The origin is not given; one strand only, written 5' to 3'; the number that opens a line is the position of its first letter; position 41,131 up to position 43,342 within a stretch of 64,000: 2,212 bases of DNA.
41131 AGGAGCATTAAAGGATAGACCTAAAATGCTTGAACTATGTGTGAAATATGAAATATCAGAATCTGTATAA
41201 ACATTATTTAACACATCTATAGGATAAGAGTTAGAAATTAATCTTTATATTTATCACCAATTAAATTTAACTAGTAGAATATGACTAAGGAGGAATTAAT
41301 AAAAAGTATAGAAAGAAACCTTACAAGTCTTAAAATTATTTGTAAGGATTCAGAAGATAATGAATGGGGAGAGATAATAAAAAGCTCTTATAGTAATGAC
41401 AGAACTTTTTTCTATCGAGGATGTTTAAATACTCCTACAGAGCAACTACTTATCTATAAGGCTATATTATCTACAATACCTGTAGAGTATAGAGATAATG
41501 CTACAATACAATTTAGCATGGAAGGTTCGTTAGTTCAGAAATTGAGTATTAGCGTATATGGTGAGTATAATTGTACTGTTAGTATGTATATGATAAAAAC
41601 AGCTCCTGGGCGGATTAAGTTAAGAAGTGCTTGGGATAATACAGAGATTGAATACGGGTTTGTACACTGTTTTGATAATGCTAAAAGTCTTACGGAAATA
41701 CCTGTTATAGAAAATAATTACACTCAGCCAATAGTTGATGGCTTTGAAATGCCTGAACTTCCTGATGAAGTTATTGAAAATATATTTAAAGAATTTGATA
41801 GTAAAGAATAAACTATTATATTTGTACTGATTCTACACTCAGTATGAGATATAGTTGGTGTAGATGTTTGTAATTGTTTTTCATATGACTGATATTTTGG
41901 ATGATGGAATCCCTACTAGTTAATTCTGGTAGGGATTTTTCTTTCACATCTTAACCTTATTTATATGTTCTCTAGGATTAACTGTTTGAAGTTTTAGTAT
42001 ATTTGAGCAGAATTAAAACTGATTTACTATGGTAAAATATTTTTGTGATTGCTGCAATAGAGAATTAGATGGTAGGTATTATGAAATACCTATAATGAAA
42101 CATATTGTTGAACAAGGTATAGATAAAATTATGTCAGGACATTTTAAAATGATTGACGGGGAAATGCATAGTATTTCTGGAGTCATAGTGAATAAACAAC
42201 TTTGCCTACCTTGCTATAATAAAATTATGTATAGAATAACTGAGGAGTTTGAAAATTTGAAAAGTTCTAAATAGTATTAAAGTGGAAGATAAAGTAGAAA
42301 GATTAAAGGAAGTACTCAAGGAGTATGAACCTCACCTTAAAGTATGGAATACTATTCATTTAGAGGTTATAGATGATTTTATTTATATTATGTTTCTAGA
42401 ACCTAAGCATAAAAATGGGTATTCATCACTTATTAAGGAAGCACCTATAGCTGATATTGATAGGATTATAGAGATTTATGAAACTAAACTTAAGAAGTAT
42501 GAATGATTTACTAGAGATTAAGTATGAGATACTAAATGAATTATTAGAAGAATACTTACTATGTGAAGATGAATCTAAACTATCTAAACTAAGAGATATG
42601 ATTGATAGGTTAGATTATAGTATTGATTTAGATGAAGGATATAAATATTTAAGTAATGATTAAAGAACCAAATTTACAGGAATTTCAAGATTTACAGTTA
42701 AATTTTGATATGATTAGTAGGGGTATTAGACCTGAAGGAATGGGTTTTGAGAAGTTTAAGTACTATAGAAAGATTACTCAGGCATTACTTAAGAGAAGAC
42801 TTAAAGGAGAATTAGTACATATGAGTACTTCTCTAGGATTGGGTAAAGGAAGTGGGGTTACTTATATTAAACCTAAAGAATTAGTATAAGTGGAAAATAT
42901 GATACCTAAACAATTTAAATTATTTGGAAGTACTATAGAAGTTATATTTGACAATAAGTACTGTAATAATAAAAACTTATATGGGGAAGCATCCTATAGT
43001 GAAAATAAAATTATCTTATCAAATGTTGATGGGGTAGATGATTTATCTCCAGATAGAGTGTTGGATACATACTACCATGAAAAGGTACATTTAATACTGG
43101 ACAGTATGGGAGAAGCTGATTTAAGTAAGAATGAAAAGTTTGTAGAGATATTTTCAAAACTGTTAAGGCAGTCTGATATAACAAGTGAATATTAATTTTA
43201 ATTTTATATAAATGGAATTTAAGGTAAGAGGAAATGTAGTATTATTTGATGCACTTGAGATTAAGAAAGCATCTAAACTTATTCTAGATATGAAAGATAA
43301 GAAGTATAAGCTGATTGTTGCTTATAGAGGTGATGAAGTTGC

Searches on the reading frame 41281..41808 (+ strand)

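Call 12: search_protein_families(library=pfam, proteins=[window:41281-41808:+], max_evalue=0.01)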
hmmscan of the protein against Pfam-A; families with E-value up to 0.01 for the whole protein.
window:41281-41808:+ (176 aa): 0 families

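Call 13: search_protein_families(library=phrogs, proteins=[window:41281-41808:+], max_evalue=0.001)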
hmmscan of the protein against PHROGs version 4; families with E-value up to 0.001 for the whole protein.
window:41281-41808:+ (176 aa): 0 families

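Call 64: search_protein_families(library=pfam, proteins=[window:41281-41808:+], max_evalue=1)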
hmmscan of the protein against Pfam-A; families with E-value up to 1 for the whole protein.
window:41281-41808:+ (176 aa): 3 families
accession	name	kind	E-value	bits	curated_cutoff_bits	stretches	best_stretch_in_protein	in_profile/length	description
PF07354.18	Sp38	-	0.11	12.9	23.1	1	71-109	43-82/100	Zona-pellucida-binding protein (Sp38) N-terminal Ig domain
PF15739.10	TSNAXIP1_N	-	0.14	12.9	27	1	36-70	17-51/111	Translin-associated factor X-interacting N-terminus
PF00646.38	F-box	-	0.22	12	20.5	1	159-175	3-19/43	F-box domain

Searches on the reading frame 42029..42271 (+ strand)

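Call 13: search_protein_families(library=phrogs, proteins=[window:42029-42271:+], max_evalue=0.001)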
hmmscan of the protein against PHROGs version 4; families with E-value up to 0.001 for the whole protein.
window:42029-42271:+ (81 aa): 0 families

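Call 64: search_protein_families(library=pfam, proteins=[window:42029-42271:+], max_evalue=1)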
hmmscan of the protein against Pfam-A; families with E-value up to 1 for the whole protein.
window:42029-42271:+ (81 aa): 1 family
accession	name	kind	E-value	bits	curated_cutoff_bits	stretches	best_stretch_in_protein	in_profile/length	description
PF24734.1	DUF7685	-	0.0028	18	27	1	49-67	18-36/43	Domain of unknown function (DUF7685)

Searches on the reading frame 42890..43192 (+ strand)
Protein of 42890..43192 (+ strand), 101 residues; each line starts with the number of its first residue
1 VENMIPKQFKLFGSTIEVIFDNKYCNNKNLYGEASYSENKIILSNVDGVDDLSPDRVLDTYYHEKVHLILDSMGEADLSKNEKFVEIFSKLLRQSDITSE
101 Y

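Call 12: search_protein_families(library=pfam, proteins=[window:42890-43192:+], max_evalue=0.01)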
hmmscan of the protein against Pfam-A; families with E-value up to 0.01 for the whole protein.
window:42890-43192:+ (101 aa): 0 families

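Call 13: search_protein_families(library=phrogs, proteins=[window:42890-43192:+], max_evalue=0.001)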
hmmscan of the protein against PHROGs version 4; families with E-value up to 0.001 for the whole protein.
window:42890-43192:+ (101 aa): 1 family
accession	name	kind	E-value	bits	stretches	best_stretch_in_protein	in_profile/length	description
phrog_1233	-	unknown function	4.6e-10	40.1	1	3-94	6-99/306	-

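Call 64: search_protein_families(library=pfam, proteins=[window:42890-43192:+], max_evalue=1)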
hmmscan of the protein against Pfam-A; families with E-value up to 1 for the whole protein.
window:42890-43192:+ (101 aa): 0 families
